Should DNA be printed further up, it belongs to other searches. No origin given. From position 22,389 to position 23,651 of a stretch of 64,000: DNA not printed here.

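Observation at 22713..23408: Complete histidine-phosphatase (PGAM-like) domain inserted in-frame into the IleRS catalytic core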

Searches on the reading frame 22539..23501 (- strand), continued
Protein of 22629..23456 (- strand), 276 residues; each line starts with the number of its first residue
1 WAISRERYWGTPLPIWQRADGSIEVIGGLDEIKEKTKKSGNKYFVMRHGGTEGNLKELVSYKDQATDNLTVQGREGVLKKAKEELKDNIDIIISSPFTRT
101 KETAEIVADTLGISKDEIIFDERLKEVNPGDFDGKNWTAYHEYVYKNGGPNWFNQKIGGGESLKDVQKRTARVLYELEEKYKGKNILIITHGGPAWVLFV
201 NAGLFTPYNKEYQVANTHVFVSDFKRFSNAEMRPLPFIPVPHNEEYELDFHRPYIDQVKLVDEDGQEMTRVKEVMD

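Call 67: list_cluster_members(proteins=[P0242, P0192, P0270, P0162, P0166, P0265, P0216, P0228, P0241, P0261])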
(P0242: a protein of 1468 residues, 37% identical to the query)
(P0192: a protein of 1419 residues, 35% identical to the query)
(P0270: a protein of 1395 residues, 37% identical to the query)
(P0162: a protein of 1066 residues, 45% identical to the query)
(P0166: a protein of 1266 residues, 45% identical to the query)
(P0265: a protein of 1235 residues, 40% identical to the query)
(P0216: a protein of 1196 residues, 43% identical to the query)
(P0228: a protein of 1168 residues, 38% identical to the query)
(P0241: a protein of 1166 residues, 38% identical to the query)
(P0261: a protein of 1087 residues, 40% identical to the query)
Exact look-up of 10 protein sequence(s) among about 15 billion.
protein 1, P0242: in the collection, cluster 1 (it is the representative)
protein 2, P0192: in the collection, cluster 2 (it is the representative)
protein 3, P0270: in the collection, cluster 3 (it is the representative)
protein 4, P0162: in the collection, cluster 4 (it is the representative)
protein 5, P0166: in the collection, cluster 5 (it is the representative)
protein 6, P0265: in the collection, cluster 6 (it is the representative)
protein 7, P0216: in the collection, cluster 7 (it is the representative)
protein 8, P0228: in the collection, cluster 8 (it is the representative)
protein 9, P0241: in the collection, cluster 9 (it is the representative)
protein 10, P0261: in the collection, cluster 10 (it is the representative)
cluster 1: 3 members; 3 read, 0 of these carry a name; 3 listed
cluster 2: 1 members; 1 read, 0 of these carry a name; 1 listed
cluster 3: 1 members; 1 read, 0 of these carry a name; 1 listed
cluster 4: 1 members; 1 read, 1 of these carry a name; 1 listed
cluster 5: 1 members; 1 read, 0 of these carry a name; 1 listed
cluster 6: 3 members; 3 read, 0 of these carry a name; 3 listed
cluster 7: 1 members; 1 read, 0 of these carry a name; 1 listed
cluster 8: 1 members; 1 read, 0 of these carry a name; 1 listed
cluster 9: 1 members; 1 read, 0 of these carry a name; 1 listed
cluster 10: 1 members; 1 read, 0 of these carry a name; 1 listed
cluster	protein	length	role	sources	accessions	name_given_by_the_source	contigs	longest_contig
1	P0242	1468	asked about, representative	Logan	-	-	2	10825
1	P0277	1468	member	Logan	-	-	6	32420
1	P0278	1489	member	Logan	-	-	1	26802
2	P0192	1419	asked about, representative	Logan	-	-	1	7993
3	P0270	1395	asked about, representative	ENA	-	-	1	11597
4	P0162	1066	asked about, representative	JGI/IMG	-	isoleucyl-tRNA synthetase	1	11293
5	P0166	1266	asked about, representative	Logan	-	-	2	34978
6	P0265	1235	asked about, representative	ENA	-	-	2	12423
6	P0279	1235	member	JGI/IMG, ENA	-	-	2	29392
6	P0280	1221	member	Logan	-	-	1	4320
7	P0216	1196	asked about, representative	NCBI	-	-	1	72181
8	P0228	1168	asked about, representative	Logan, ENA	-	-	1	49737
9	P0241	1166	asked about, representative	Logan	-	-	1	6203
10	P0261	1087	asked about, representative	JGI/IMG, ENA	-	-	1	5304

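Call 72: find_homologous_proteins(query=P0212, max_evalue=1e-10)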
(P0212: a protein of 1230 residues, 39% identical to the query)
Query P0212 (1230 aa): 8000 proteins with E <= 1e-10 among 8000 candidates; the best 120 are listed.
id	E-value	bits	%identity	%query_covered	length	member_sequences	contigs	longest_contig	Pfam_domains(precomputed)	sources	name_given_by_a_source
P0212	0.0e+0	2829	100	100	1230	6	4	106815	PF09334.18,PF08264.20,PF00133.29,PF19302.5,PF00300.28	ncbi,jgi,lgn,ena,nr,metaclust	ncbi:MAG: isoleucyl-tRNA synthetase, isoleucyl-tRNA synthetase [Candidatus Peregrinibacteria bacteri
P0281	0.0e+0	1568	56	100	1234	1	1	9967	PF09334.18,PF08264.20,PF00133.29,PF19302.5,PF00300.28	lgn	-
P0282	0.0e+0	1563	57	100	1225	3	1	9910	PF09334.18,PF08264.20,PF00133.29,PF19302.5,PF00300.28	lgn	-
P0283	0.0e+0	1547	56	100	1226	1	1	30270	PF09334.18,PF08264.20,PF00133.29,PF19302.5,PF00300.28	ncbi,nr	ncbi:class I tRNA ligase family protein [Candidatus Peregrinibacteria bacterium]|nr:class I tRNA lig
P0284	0.0e+0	1541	55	100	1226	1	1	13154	PF09334.18,PF08264.20,PF00133.29,PF19302.5,PF00300.28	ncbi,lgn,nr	ncbi:class I tRNA ligase family protein [Candidatus Peregrinibacteria bacterium]|nr:class I tRNA lig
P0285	0.0e+0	1539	55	100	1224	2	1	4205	PF09334.18,PF08264.20,PF00133.29,PF19302.5,PF00300.28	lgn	-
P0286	0.0e+0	1535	55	100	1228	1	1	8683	PF09334.18,PF08264.20,PF00133.29,PF19302.5,PF00300.28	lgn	-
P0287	0.0e+0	1533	69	40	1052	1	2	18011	PF09334.18,PF08264.20,PF00133.29,PF19302.5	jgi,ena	-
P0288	0.0e+0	1533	56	100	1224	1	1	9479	PF09334.18,PF08264.20,PF00133.29,PF19302.5,PF00300.28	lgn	-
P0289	0.0e+0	1525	54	100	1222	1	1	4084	PF09334.18,PF08264.20,PF00133.29,PF19302.5,PF00300.28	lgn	-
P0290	0.0e+0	1524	55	100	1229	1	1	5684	PF09334.18,PF08264.20,PF00133.29,PF19302.5,PF00300.28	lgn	-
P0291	0.0e+0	1522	55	100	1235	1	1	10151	PF09334.18,PF08264.20,PF00133.29,PF19302.5,PF00300.28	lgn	-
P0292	0.0e+0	1513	69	39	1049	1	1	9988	PF09334.18,PF08264.20,PF00133.29,PF19302.5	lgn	-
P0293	0.0e+0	1510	69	39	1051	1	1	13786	PF09334.18,PF08264.20,PF00133.29,PF19302.5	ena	-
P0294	0.0e+0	1509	54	100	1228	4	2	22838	PF09334.18,PF08264.20,PF00133.29,PF19302.5,PF00300.28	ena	-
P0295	0.0e+0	1503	54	100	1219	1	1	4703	PF09334.18,PF08264.20,PF00133.29,PF19302.5,PF00300.28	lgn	-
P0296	0.0e+0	1501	55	100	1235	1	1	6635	PF09334.18,PF08264.20,PF00133.29,PF19302.5,PF00300.28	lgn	-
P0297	0.0e+0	1500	54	100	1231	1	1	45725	PF09334.18,PF08264.20,PF00133.29,PF19302.5,PF00300.28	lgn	-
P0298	0.0e+0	1499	54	100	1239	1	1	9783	PF09334.18,PF08264.20,PF00133.29,PF19302.5,PF00300.28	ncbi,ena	-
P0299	0.0e+0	1496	53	100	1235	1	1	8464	PF09334.18,PF08264.20,PF00133.29,PF19302.5,PF00300.28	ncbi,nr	ncbi:class I tRNA ligase family protein [Candidatus Peregrinibacteria bacterium]|nr:class I tRNA lig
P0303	0.0e+0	1492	54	100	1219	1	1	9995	PF09334.18,PF08264.20,PF00133.29,PF19302.5,PF00300.28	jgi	jgi:isoleucyl-tRNA synthetase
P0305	0.0e+0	1487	64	39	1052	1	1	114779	PF09334.18,PF08264.20,PF00133.29,PF19302.5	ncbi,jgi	ncbi:MAG: isoleucine--tRNA ligase [Candidatus Gracilibacteria bacterium]|jgi:isoleucyl-tRNA syntheta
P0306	0.0e+0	1486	55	98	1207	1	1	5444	PF09334.18,PF08264.20,PF00133.29,PF19302.5,PF00300.28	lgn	-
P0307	0.0e+0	1486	54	98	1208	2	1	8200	PF09334.18,PF08264.20,PF00133.29,PF19302.5,PF00300.28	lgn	-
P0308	0.0e+0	1485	53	100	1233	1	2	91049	PF09334.18,PF08264.20,PF00133.29,PF19302.5,PF00300.28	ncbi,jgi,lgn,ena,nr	ncbi:isoleucine--tRNA ligase [Candidatus Peregrinibacteria bacterium CG11_big_fil_rev_8_21_14_0_20_4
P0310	0.0e+0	1482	55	100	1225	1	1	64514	PF09334.18,PF08264.20,PF00133.29,PF19302.5,PF00300.28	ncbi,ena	-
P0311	0.0e+0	1482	54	100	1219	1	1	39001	PF09334.18,PF08264.20,PF00133.29,PF19302.5,PF00300.28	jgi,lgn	jgi:isoleucyl-tRNA synthetase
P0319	0.0e+0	1476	53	100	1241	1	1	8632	PF09334.18,PF08264.20,PF00133.29,PF19302.5,PF00300.28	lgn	-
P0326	0.0e+0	1468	54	100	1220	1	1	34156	PF09334.18,PF08264.20,PF00133.29,PF19302.5,PF00300.28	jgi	-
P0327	0.0e+0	1467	53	100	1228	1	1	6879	PF09334.18,PF08264.20,PF00133.29,PF19302.5,PF00300.28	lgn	-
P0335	0.0e+0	1463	53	100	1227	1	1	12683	PF09334.18,PF08264.20,PF00133.29,PF19302.5,PF00300.28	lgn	-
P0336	0.0e+0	1462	54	100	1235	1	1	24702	PF09334.18,PF08264.20,PF00133.29,PF19302.5,PF00300.28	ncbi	-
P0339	0.0e+0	1461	53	99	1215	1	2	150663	PF09334.18,PF08264.20,PF00133.29,PF19302.5,PF00300.28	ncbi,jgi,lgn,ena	-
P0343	0.0e+0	1459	53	100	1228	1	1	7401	PF09334.18,PF08264.20,PF00133.29,PF19302.5,PF00300.28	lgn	-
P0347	0.0e+0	1458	54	100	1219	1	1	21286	PF09334.18,PF08264.20,PF00133.29,PF19302.5,PF00300.28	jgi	-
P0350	0.0e+0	1456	52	100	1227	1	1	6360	PF09334.18,PF08264.20,PF00133.29,PF19302.5,PF00300.28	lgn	-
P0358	0.0e+0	1451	54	100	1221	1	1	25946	PF09334.18,PF08264.20,PF00133.29,PF19302.5,PF00300.28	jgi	-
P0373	0.0e+0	1444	52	100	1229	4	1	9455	PF09334.18,PF08264.20,PF00133.29,PF19302.5,PF00300.28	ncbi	-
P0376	0.0e+0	1440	53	100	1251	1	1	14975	PF09334.18,PF08264.20,PF00133.29,PF19302.5,PF00300.28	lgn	-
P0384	0.0e+0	1436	52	100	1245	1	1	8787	PF09334.18,PF08264.20,PF00133.29,PF19302.5,PF00300.28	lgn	-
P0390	0.0e+0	1433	51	100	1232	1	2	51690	PF09334.18,PF08264.20,PF00133.29,PF19302.5,PF00300.28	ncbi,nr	ncbi:class I tRNA ligase family protein [Candidatus Gracilibacteria bacterium]|nr:class I tRNA ligas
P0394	0.0e+0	1433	63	39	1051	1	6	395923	PF09334.18,PF08264.20,PF00133.29,PF19302.5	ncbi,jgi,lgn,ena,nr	ncbi:isoleucine--tRNA ligase [Candidatus Peregrinibacteria bacterium CG10_big_fil_rev_8_21_14_0_10_3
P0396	0.0e+0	1431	53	100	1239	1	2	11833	PF09334.18,PF08264.20,PF00133.29,PF19302.5,PF00300.28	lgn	-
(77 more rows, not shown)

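Call 78: find_encoding_contigs(protein=P0305, flank=8000, max_places=2)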
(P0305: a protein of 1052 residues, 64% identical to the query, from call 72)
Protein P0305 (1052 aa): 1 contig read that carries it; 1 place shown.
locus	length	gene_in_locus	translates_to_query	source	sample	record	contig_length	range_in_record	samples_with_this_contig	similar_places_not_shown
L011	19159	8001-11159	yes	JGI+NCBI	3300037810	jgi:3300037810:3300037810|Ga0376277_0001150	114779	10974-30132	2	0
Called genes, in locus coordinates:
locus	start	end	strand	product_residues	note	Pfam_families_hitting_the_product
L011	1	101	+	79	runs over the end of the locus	-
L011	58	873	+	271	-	PF01936:NYN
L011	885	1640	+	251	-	PF12705:PDDEXK_1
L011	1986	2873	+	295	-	PF08346:AntA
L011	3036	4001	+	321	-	PF01259:SAICAR_synt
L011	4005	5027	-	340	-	-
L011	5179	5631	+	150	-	PF00731:AIRC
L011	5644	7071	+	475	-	PF00206:Lyase_1, PF08328:ASL_C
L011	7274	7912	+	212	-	-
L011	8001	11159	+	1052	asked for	PF00133:tRNA-synt_1, PF09334:tRNA-synt_1g (weak), PF08264:Anticodon_1, PF19302:DUF5915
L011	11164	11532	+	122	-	PF04020:Phage_holin_4_2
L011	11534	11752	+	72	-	PF03840:SecG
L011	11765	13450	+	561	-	PF00496:SBP_bac_5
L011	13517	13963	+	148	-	PF01281:Ribosomal_L9_N, PF03948:Ribosomal_L9_C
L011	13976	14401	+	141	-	PF03652:RuvX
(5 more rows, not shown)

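Call 79: find_encoding_contigs(protein=P0394, flank=8000, max_places=2)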
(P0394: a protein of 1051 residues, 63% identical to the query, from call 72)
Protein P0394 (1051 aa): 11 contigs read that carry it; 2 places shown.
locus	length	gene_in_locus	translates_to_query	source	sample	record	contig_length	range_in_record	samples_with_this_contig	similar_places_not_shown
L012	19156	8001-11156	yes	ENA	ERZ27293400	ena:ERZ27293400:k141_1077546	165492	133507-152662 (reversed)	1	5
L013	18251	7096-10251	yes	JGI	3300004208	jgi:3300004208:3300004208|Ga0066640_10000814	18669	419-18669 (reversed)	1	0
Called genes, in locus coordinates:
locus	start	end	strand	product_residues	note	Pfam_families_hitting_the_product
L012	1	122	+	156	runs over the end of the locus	-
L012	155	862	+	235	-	PF01863:YgjP-like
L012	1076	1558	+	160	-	PF08211:dCMP_cyt_deam_2 (faint), PF00383:dCMP_cyt_deam_1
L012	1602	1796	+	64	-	-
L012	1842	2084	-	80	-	PF04070:DUF378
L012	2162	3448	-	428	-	PF00709:Adenylsucc_synt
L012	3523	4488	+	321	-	PF01259:SAICAR_synt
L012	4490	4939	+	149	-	PF00731:AIRC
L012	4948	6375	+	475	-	PF00206:Lyase_1, PF08328:ASL_C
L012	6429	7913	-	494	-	-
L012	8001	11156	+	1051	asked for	PF00133:tRNA-synt_1, PF09334:tRNA-synt_1g (faint), PF08264:Anticodon_1, PF19302:DUF5915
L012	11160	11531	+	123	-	PF04020:Phage_holin_4_2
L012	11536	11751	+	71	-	PF03840:SecG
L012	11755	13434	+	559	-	PF00496:SBP_bac_5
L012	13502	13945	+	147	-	PF01281:Ribosomal_L9_N, PF03948:Ribosomal_L9_C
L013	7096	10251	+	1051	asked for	PF00133:tRNA-synt_1, PF09334:tRNA-synt_1g (faint), PF08264:Anticodon_1, PF19302:DUF5915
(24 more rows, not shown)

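Call 80: find_encoding_contigs(protein=P0308, flank=8000, max_places=2)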
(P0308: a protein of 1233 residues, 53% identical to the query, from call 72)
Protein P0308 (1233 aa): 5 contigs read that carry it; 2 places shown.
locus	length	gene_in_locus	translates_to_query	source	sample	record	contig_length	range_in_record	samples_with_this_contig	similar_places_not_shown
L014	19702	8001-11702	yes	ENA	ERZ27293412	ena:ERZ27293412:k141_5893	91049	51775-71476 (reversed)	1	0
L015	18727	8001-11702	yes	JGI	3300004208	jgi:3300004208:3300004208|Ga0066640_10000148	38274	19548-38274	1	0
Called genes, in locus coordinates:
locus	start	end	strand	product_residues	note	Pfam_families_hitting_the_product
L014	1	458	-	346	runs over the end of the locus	PF00158:Sigma54_activat (weak), PF14532:Sigma54_activ_2, PF02954:HTH_8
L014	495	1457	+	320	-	PF14863:Alkyl_sulf_dimr (faint), PF07719:TPR_2 (faint), PF13428:TPR_14 (faint), PF14559:TPR_19 (faint)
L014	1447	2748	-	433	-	PF00709:Adenylsucc_synt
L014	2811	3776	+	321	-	PF01259:SAICAR_synt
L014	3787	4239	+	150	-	PF00731:AIRC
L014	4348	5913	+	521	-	PF25692:Phage_depo_C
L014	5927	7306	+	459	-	PF00206:Lyase_1, PF08328:ASL_C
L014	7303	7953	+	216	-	PF06559:DCD_N (weak), PF22769:DCD, PF22569:DCD_C, PF00692:dUTPase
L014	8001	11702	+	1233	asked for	PF00133:tRNA-synt_1, PF09334:tRNA-synt_1g (weak), PF00300:His_Phos_1, PF00133:tRNA-synt_1, PF08264:Anticodon_1, PF19302:DUF5915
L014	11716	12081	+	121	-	PF04020:Phage_holin_4_2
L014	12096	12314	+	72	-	PF03840:SecG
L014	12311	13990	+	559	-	PF00496:SBP_bac_5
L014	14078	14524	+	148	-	PF01281:Ribosomal_L9_N, PF03948:Ribosomal_L9_C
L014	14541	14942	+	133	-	PF03652:RuvX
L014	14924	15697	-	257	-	PF12802:MarR_2 (weak)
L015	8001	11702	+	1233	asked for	PF00133:tRNA-synt_1, PF09334:tRNA-synt_1g (weak), PF00300:His_Phos_1, PF00133:tRNA-synt_1, PF08264:Anticodon_1, PF19302:DUF5915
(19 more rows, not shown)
